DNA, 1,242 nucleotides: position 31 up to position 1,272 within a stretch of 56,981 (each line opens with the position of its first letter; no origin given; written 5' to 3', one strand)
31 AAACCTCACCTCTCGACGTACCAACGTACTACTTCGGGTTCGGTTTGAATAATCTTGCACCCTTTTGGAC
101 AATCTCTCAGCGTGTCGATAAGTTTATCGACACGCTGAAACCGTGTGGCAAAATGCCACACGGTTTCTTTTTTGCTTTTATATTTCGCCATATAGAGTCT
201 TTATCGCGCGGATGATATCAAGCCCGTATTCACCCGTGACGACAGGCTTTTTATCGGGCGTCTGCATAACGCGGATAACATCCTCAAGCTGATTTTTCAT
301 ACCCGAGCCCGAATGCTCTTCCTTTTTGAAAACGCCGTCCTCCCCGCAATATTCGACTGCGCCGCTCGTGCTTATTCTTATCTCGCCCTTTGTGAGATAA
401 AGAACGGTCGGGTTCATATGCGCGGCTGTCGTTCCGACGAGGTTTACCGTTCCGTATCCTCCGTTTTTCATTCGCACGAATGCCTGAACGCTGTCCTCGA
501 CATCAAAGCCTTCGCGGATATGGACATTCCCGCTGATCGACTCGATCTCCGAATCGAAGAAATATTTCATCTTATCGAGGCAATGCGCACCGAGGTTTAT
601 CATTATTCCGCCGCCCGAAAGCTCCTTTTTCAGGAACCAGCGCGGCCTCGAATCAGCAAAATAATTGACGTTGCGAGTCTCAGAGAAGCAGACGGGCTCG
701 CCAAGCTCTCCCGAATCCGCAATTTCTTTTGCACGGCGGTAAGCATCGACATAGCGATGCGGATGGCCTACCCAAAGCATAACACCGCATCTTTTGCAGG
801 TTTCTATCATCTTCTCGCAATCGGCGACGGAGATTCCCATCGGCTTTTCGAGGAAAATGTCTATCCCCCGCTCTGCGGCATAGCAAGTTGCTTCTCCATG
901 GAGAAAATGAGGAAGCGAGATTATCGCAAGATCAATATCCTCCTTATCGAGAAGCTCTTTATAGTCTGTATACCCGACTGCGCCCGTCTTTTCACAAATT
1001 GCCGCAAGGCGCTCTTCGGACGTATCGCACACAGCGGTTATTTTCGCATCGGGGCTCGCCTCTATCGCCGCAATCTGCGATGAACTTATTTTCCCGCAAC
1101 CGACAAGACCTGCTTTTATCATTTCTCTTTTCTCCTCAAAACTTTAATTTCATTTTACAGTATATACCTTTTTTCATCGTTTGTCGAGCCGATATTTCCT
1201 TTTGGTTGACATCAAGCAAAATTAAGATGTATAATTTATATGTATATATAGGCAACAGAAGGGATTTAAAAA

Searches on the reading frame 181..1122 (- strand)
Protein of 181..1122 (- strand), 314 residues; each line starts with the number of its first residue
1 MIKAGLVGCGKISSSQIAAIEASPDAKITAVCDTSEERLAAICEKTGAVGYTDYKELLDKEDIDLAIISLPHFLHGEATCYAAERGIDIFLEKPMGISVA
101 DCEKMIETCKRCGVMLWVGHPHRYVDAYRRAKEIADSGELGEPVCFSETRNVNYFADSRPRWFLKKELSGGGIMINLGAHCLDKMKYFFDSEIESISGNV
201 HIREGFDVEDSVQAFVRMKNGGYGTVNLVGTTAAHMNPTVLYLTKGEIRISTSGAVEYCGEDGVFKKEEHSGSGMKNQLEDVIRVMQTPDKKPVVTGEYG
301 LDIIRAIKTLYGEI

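Call 5: search_protein_families(library=pfam, proteins=[window:181-1122:-], max_evalue=0.01)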
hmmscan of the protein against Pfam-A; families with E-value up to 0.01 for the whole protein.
window:181-1122:- (314 aa): 4 families
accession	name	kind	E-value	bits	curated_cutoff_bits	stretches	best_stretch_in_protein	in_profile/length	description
PF01408.29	GFO_IDH_MocA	-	5.4e-29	101.8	24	1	2-120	1-120/120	Oxidoreductase family, NAD-binding Rossmann fold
PF22725.1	GFO_IDH_MocA_C3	-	1.7e-22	80.2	27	1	128-249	1-124/124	GFO/IDH/MocA C-terminal domain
PF02894.22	GFO_IDH_MocA_C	-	4.3e-08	33.7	22.9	1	136-288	5-153/218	Oxidoreductase family, C-terminal alpha/beta domain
PF22685.1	Gal80p_C-like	-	0.0026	18.4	29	0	129-201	4-79/152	Gal80p, C-terminal domain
